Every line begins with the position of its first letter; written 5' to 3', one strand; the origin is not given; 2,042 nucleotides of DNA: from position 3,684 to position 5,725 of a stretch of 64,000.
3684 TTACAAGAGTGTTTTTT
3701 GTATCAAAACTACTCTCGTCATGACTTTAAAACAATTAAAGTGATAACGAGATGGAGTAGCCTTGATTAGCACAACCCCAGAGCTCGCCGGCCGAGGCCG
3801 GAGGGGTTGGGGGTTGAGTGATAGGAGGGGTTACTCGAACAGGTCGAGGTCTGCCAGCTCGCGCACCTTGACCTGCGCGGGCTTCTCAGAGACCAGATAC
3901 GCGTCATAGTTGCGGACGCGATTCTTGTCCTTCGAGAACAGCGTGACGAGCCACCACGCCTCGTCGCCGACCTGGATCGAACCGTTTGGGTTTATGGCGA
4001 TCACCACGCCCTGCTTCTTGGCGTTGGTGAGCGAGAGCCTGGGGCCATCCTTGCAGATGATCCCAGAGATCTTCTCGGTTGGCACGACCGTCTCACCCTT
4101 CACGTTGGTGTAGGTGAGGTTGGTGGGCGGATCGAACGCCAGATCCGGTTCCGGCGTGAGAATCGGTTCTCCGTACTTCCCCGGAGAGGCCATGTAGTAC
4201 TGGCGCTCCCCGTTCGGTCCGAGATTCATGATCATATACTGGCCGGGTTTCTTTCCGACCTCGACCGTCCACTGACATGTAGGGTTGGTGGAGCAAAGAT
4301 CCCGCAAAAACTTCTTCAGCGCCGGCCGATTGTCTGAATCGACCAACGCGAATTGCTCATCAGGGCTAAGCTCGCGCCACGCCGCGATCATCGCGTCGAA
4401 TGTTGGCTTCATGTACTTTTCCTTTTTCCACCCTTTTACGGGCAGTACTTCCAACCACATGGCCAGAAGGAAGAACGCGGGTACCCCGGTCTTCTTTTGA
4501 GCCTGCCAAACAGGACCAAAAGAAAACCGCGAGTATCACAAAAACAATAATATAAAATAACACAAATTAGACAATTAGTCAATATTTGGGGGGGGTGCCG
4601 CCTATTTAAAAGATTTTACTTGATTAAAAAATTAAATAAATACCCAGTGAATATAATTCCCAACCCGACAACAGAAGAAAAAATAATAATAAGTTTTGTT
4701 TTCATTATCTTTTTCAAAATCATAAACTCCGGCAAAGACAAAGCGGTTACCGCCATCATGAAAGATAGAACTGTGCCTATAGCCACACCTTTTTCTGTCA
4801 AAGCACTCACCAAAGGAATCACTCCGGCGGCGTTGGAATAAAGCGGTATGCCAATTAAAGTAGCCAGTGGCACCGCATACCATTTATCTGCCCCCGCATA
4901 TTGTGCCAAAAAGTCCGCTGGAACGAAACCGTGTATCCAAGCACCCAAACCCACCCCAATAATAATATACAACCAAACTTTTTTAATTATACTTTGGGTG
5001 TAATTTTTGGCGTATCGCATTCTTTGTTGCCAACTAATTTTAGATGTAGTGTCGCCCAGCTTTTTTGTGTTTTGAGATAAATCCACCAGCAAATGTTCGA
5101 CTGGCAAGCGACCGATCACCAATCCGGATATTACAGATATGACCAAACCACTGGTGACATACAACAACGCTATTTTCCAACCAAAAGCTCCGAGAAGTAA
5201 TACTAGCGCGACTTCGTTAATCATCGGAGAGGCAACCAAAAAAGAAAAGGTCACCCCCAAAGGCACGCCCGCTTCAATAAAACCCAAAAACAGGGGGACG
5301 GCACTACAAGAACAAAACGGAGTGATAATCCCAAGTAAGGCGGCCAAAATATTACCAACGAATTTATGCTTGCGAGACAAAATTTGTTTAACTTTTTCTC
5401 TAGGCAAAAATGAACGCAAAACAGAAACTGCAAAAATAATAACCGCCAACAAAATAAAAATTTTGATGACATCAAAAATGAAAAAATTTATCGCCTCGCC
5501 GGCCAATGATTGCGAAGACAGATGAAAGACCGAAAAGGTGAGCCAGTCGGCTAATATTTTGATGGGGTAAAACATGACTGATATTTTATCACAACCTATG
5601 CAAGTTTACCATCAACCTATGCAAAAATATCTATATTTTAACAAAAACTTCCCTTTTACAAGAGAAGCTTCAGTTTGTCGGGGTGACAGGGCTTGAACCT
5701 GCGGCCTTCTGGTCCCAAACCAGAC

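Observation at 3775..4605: Island A: 194-aa orphan protein at ~58% GC with an AT-type promoter, a G8 tract and a GC hairpin terminator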

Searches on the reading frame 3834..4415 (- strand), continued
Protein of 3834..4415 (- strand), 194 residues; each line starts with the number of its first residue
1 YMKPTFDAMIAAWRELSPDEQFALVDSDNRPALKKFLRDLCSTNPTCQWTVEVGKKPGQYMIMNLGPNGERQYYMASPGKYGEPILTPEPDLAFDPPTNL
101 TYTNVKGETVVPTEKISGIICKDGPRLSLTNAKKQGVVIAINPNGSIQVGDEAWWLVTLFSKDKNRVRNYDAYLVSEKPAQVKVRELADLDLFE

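Call 53: search_protein_representatives(alignment_id=A1)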
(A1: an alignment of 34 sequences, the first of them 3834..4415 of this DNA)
Query: 34 sequences, 169 profile positions. Proteins with E-value up to 0.001 (for the whole library): 151; up to 1e-10: 104; up to 1e-30: 49. The best 150 are listed.
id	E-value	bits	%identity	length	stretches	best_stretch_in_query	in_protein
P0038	2.4e-93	326.9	-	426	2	15-168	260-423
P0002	4.9e-74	264.1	-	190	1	4-167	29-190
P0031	1.0e-60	220.7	-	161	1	17-164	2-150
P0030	1.9e-56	206.9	-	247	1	18-168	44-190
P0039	5.2e-55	202.2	-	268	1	14-167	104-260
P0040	2.3e-54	200.0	-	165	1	15-168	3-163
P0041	5.4e-52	192.3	-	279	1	15-168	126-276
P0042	2.5e-51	190.2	-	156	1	17-165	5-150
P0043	3.1e-50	186.6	-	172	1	12-165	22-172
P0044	5.5e-49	182.6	-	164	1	14-167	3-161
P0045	1.7e-48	181.0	-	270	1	17-166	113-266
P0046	4.1e-47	176.5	-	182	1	18-166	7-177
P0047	8.9e-47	175.4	-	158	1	17-167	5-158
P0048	6.8e-46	172.5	-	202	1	13-166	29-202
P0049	1.8e-45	171.1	-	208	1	15-166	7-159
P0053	2.0e-42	161.2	-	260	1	16-168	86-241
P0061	1.3e-39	152.1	-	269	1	18-168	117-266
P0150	3.8e-08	49.7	-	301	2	10-80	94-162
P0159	5.8e-07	45.8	-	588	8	83-134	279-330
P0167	7.0e-06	42.3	-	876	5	73-95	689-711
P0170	1.2e-05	41.5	-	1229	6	28-84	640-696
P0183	6.1e-04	36.0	-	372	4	13-56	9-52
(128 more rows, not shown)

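Call 54: search_protein_families(library=pfam, proteins=[P0038, P0039, P0045, P0053, P0061, P0159, P0167, P0170, P0150, P0183], max_evalue=0.01)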
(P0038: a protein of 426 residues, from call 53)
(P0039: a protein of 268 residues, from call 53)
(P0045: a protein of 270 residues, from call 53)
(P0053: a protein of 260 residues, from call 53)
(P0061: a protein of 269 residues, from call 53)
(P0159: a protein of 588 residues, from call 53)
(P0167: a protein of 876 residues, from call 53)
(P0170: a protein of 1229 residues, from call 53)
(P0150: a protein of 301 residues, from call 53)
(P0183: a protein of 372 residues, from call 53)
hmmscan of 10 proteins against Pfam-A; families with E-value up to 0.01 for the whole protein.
P0038 (426 aa): 0 families

P0039 (268 aa): 0 families

P0045 (270 aa): 0 families

P0053 (260 aa): 0 families

P0061 (269 aa): 1 family
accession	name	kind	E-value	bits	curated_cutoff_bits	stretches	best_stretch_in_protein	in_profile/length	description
PF24724.1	DUF7676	-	0.0038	17.1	27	1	192-259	43-110/166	Family of unknown function (DUF7676)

P0159 (588 aa): 5 families
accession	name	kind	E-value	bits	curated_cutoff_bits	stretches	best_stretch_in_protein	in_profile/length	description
PF23947.1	DUF7281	-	2.2e-09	37.6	27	0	397-432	49-84/183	Domain of unknown function (DUF7281)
PF02180.22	BH4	-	1.3e-06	28.4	20.5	0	27-35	13-21/26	Bcl-2 homology region 4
PF11521.13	TFIIE-A_C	-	0.00087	20.1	22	0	93-123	42-74/85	C-terminal general transcription factor TFIIE alpha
PF09593.15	Pathogen_betaC1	-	0.0017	18.7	25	0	440-490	10-61/117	Beta-satellite pathogenicity beta C1 protein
PF09211.15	DUF1958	-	0.0021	18.6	24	0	31-49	4-22/63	Domain of unknown function (DUF1958)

P0167 (876 aa): 10 families
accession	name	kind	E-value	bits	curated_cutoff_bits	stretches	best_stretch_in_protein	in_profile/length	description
PF06458.18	MucBP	-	5e-87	287.1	23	6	611-678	1-62/63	MucBP domain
PF12799.13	LRR_4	-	6.8e-13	48.8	27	0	244-276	11-42/44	Leucine Rich repeats (2 copies)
PF17965.7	MucBP_2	-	3.4e-06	27.9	23.4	0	764-823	3-62/74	Mucin binding domain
PF10409.15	PTEN_C2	-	2.5e-05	24.4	27.1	0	570-620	28-78/133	C2 domain of PTEN tumour-suppressor protein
PF18938.6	aRib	-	4.7e-05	23.6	27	0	456-479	46-69/71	Atypical Rib domain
PF18270.6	Evf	-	0.0001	22.4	25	0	766-835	25-90/235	Virulence factor Evf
PF04083.22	Abhydro_lipase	-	0.00021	21.2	27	0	650-664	21-35/63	Partial alpha/beta-hydrolase lipase region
PF18877.6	SSSPR-51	-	0.00095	19.4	27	0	460-476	1-17/48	SSSPR-51 domain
PF00746.26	Gram_pos_anchor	-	0.0015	18.9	20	1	839-875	4-40/43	LPXTG cell wall anchor motif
PF13855.12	LRR_8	-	0.0084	16.3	27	0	244-275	11-42/61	Leucine rich repeat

P0170 (1229 aa): 10 families
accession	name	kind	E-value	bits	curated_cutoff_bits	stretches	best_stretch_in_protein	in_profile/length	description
PF13927.12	Ig_3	-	1.2e-32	112.6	30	1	775-847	3-77/78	Immunoglobulin domain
PF00801.26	PKD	-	1.8e-32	111.6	23.5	2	509-562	6-66/80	PKD domain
PF08205.18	C2-set_2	-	1e-23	83.6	21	0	98-129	51-83/89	CD80-like C2-set immunoglobulin domain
PF07679.22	I-set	-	7.4e-20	71.3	23.7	1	775-860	2-89/90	Immunoglobulin I-set domain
PF19081.6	Ig_7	-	1.7e-19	70.3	27.3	0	601-641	9-48/84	Ig-like domain CHU_C associated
PF21605.3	CRLF2-like_D2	-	7.3e-06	26.4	27.3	0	1053-1100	3-51/94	Cytokine receptor-like factor 2-like, D2 domain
PF23197.1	IG_AIR9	-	0.0041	17.4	27.5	0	1169-1203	32-64/87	AIR9 A9 domain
PF12123.13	CBD_PlyG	-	0.0066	16.6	28.2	0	520-534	4-18/44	PlyG Cell wall binding domain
PF10957.13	Spore_Cse60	-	0.0096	16.4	20.7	0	1192-1208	36-52/60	Sporulation protein Cse60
PF03456.24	uDENN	-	0.01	16.7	22.3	0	717-753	19-54/57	uDENN domain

P0150 (301 aa): 0 families

P0183 (372 aa): 32 families (the best 25 are shown)
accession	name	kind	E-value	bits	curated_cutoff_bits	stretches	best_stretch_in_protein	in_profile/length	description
PF17802.7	SpaA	-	3.1e-38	130.2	23.1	4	7-85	7-90/91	Prealbumin-like fold domain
PF13620.12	CarboxypepD_reg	-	3.2e-37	127.2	32.3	4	5-83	4-80/82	Carboxypeptidase regulatory-like domain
PF17210.9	SdrD_B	-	3e-27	95.5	29.7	4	16-61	24-70/112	SdrD B-like domain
PF13715.12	CarbopepD_reg_2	-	4e-18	65.7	32.2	2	7-54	5-49/88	CarboxypepD_reg-like domain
PF23193.1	NOMO_3rd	-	1.3e-14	54.7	27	0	284-315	52-83/120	NOMO third transthyretin-like domain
PF14686.12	fn3_3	-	3.2e-13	49.7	24.4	0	27-54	23-50/75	Polysaccharide lyase family 4, domain II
PF16371.11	MetallophosN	-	1.3e-11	44.9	35.6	0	48-83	27-63/77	N terminal of Calcineurin-like phosphoesterase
PF14524.12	Wzt_C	-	1.1e-10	42.1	30.4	0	89-142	49-103/143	Wzt C-terminal domain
PF23623.1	GBD_IRG7_N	-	1.1e-10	42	27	0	23-55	44-78/95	IRG7 N-terminal galactose binding domain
PF22904.2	NOMO1-like_2nd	-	2.2e-09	37.8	27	0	204-244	35-74/90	BOS complex subunit NOMO1-like, second beta sandwich domain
PF09430.16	EMC7_beta-sandw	-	1.5e-08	35.3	26.6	0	20-54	11-44/122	ER membrane protein complex subunit 7, beta-sandwich domain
PF20598.4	DUF6795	-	1.8e-08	35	27.4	0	23-45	23-45/103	Domain of unknown function (DUF6795)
PF11763.13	DIPSY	-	1e-07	32.6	25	0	191-258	49-115/122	Cell-wall adhesin ligand-binding C-terminal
PF23301.1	EGF_PEAR1L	-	1.1e-07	32.2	37.5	0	87-105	24-42/49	Platelet endothelial aggregation receptor 1-like, EGF domain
PF10670.15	DUF4198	-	4.4e-07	30.7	34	0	288-314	178-203/209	Domain of unknown function (DUF4198)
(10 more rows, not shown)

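Call 55: search_solved_structures(query=A1, max_evalue=10)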
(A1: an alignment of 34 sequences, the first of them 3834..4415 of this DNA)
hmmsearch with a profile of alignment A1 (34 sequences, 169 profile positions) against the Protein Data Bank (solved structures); distinct sequences matched with E-value up to 10: 5.
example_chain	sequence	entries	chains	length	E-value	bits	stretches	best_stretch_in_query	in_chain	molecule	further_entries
4dou_A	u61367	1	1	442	0.0046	20.1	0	131-152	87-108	Adiponectin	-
9yfl_F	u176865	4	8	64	0.39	13.8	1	37-65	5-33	H/ACA ribonucleoprotein complex subunit 3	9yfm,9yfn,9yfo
8hku_L15E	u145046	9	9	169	0.69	13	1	39-66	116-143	50S ribosomal protein L15e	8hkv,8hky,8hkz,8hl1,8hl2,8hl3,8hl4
2zx0_A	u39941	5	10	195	1.3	12.1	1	73-101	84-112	CSL3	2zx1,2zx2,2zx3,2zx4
2qq2_A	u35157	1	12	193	1.3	12.1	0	74-131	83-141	Cytosolic acyl coenzyme A thioester hydrolase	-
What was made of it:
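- Tried and rejected: The PDB sequence profile search found nothing credible (call 55).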

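Call 65: find_encoding_contigs(protein=P0005, flank=3000, max_places=1)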
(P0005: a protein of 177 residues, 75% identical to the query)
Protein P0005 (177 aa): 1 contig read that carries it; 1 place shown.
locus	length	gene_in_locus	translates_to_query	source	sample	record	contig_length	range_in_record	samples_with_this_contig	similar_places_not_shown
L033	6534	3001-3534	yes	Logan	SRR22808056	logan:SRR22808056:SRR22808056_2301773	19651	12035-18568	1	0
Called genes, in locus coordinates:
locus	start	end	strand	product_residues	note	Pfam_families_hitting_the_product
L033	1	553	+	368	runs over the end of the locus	PF01098:FTSW_RODA_SPOVE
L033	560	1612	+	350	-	PF01073:3Beta_HSD, PF01370:Epimerase, PF02719:Polysacc_synt_2, PF04321:RmlD_sub_bind, PF07993:NAD_binding_4 (faint), PF16363:GDP_Man_Dehyd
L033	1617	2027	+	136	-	PF05523:FdtA, PF07883:Cupin_2 (weak)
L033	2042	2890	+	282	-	PF01370:Epimerase, PF02719:Polysacc_synt_2 (weak), PF04321:RmlD_sub_bind, PF16363:GDP_Man_Dehyd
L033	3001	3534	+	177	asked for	-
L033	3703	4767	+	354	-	PF01380:SIS, PF10432:bact-PGI_C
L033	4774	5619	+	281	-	PF00535:Glycos_transf_2, PF13641:Glyco_tranf_2_3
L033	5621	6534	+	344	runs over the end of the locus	PF00535:Glycos_transf_2, PF10111:Glyco_tranf_2_2 (weak), PF13632:Glyco_trans_2_3 (faint)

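Call 66: find_encoding_contigs(protein=P0007, flank=3000, max_places=2)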
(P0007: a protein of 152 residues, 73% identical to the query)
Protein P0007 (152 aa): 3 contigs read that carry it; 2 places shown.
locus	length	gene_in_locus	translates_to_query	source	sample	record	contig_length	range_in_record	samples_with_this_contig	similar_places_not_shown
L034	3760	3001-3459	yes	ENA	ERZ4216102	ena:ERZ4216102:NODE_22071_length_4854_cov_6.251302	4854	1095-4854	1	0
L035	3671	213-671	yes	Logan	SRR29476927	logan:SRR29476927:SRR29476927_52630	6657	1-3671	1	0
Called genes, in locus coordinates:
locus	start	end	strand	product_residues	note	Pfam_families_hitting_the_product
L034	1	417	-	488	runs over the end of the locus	PF00239:Resolvase, PF07508:Recombinase, PF13408:Zn_ribbon_recom (weak)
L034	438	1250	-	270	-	PF23343:REP_ORF2-G2P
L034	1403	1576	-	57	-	-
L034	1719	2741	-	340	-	-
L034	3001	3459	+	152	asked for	-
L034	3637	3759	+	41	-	?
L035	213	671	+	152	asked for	-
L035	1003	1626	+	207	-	PF01725:Ham1p_like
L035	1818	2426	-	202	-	PF00877:NLPC_P60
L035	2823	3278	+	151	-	-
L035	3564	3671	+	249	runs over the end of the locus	PF13462:Thioredoxin_4, PF01323:DSBA, PF13743:Thioredoxin_5 (weak)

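Call 67: find_encoding_contigs(protein=P0013, flank=3000, max_places=1)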
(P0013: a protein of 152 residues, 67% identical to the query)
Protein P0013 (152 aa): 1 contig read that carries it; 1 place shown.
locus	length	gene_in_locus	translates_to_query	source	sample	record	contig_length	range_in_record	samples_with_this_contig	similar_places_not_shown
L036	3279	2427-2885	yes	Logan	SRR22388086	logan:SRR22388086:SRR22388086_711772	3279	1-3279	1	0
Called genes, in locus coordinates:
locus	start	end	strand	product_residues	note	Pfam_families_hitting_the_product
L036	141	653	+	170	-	-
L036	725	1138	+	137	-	PF01687:Flavokinase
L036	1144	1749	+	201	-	PF00677:Lum_binding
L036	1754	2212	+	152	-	PF00885:DMRL_synthase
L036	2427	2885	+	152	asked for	-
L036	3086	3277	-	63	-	?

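Call 86: find_encoding_contigs(protein=P0002, flank=1500, max_places=1)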
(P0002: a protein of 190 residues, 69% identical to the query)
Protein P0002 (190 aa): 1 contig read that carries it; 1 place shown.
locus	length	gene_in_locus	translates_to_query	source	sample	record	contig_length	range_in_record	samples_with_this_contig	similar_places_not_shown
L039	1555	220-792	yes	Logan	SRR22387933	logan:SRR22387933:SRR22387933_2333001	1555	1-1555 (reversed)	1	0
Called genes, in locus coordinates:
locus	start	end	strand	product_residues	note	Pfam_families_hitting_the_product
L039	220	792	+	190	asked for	-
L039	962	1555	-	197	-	?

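Call 98: search_protein_families(library=pfam, proteins=[L035:2823-3275:+], max_evalue=0.001)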
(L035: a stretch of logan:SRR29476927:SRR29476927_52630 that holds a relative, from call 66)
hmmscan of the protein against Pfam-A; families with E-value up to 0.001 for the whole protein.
L035:2823-3275:+ (151 aa): 0 families

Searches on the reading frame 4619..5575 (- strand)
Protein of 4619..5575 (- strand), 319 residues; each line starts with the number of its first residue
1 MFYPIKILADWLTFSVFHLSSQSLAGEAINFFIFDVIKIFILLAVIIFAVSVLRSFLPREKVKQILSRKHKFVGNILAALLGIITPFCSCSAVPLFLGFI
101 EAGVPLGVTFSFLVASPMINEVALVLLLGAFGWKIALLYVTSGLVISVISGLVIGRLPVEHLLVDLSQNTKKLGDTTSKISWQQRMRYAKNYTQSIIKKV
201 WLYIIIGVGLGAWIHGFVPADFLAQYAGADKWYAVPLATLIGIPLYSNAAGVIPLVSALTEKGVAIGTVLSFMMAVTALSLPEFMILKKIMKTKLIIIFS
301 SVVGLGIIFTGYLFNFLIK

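Call 68: search_protein_families(library=pfam, proteins=[window:4619-5575:-], max_evalue=0.01)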
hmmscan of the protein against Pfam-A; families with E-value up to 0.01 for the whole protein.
window:4619-5575:- (319 aa): 1 family
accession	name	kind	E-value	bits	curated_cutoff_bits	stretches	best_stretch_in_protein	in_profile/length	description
PF03773.19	ArsP_1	-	6.3e-80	268.9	32.3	1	26-316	3-294/294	Predicted permease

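Call 78: find_homologous_proteins(query=window:4619-5575:-, max_evalue=1e-40)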
Query window:4619-5575:- (319 aa): 8000 proteins with E <= 1e-40 among 8000 candidates; the best 120 are listed.
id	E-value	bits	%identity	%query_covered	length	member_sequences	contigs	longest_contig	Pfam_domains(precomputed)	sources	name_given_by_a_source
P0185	2.4e-196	670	100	100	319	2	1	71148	PF03773.20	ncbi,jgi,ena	ncbi:MAG: permease [Candidatus Magasanikbacteria bacterium]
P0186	6.2e-173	593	87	100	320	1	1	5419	PF03773.20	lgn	-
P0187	3.3e-172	590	86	100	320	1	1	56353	PF03773.20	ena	-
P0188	1.0e-163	563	82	100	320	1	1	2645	PF03773.20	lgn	-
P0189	2.2e-159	548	81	100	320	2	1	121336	PF03773.20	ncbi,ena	ncbi:MAG: permease [Candidatus Magasanikbacteria bacterium]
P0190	1.1e-157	543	78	100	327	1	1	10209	PF03773.20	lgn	-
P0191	1.7e-157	542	75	100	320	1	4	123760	PF03773.20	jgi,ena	jgi:hypothetical protein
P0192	2.4e-156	538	77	100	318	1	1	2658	PF03773.20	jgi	jgi:hypothetical protein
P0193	5.2e-156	537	77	100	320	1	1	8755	PF03773.20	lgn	-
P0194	9.6e-156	536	78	100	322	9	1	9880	PF03773.20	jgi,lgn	-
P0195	2.1e-154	532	76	100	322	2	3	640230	PF03773.20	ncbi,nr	ncbi:MAG: permease [Patescibacteria group bacterium]|nr:permease [Patescibacteria group bacterium] M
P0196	3.8e-154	531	75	100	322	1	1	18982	PF03773.20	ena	-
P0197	4.5e-154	531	76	100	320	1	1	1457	PF03773.20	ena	-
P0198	4.7e-154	531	76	100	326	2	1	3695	PF03773.20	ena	-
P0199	6.6e-154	530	74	100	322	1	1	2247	PF03773.20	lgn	-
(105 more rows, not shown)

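Call 79: find_encoding_contigs(protein=P0187, flank=5000, max_places=1)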
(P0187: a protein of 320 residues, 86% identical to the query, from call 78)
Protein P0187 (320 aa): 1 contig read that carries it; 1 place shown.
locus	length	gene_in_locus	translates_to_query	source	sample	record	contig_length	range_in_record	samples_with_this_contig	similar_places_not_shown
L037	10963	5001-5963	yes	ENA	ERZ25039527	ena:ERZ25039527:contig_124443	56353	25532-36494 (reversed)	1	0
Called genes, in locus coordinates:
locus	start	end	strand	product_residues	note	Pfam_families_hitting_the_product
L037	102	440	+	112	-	-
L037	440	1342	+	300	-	PF01509:TruB_N, PF16198:TruB_C_2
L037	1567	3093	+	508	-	PF12072:RNase_Y_N, PF22891:KH_PNO1_2nd (faint), PF26594:KH_NusA_2nd (weak), PF00013:KH_1, PF08668:HDOD (faint), PF01966:HD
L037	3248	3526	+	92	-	PF00216:Bac_DNA_binding, PF18175:HU-CCDC81_bac_2 (weak)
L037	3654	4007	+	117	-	-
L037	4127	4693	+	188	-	-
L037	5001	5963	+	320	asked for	PF03773:ArsP_1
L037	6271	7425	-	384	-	PF13439:Glyco_transf_4, PF13579:Glyco_trans_4_4, PF20706:GT4-conflict (weak), PF00534:Glycos_transf_1, PF13692:Glyco_trans_1_4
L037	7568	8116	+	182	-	-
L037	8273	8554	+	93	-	PF00216:Bac_DNA_binding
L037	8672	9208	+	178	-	PF07638:Sigma70_ECF (weak), PF04542:Sigma70_r2, PF08281:Sigma70_r4_2, PF04545:Sigma70_r4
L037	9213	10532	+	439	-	PF14257:DUF4349 (weak)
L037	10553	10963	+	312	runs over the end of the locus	PF01073:3Beta_HSD (weak), PF01370:Epimerase, PF02719:Polysacc_synt_2 (faint), PF04321:RmlD_sub_bind, PF16363:GDP_Man_Dehyd, PF07993:NAD_binding_4 (weak)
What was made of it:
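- RNase Y is encoded in a related Magasanikbacteria locus (call 79).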

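Call 80: find_encoding_contigs(protein=P0189, flank=5000, max_places=1)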
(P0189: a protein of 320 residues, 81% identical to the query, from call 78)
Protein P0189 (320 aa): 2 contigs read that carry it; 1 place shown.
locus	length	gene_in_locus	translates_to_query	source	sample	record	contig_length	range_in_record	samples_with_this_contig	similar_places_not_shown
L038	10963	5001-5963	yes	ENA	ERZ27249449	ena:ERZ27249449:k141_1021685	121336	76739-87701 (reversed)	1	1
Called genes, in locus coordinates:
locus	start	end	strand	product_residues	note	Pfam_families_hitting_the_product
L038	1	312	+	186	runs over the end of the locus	PF08207:EFP_N, PF01132:EFP, PF09285:Elong-fact-P_C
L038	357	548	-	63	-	-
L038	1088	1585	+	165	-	PF00293:NUDIX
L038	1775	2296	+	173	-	-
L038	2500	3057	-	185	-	-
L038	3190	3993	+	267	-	PF01978:TrmB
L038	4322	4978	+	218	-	PF00293:NUDIX (weak)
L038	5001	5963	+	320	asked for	PF03773:ArsP_1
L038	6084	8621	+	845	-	PF00690:Cation_ATPase_N, PF00122:E1-E2_ATPase, PF13246:Cation_ATPase, PF00702:Hydrolase, PF00689:Cation_ATPase_C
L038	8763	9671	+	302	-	PF01048:PNP_UDP_1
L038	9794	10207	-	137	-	PF01475:FUR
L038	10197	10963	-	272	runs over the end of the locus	PF00950:ABC-3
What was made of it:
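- Gene order is fluid in this lineage even for an 86%-identical housekeeping ortholog, so a changed context is uninformative (calls 79, 80).
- Tried and rejected: Empty-site test through the flanking permease: the closest orthologs (86% and 81%) have different neighbours on both sides, so the test is uninformative (calls 78-80).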

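Call 98: search_protein_families(library=pfam, proteins=[L038:2503-3057:-], max_evalue=0.001)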
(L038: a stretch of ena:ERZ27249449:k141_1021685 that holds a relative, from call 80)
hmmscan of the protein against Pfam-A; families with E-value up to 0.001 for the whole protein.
L038:2503-3057:- (185 aa): 0 families
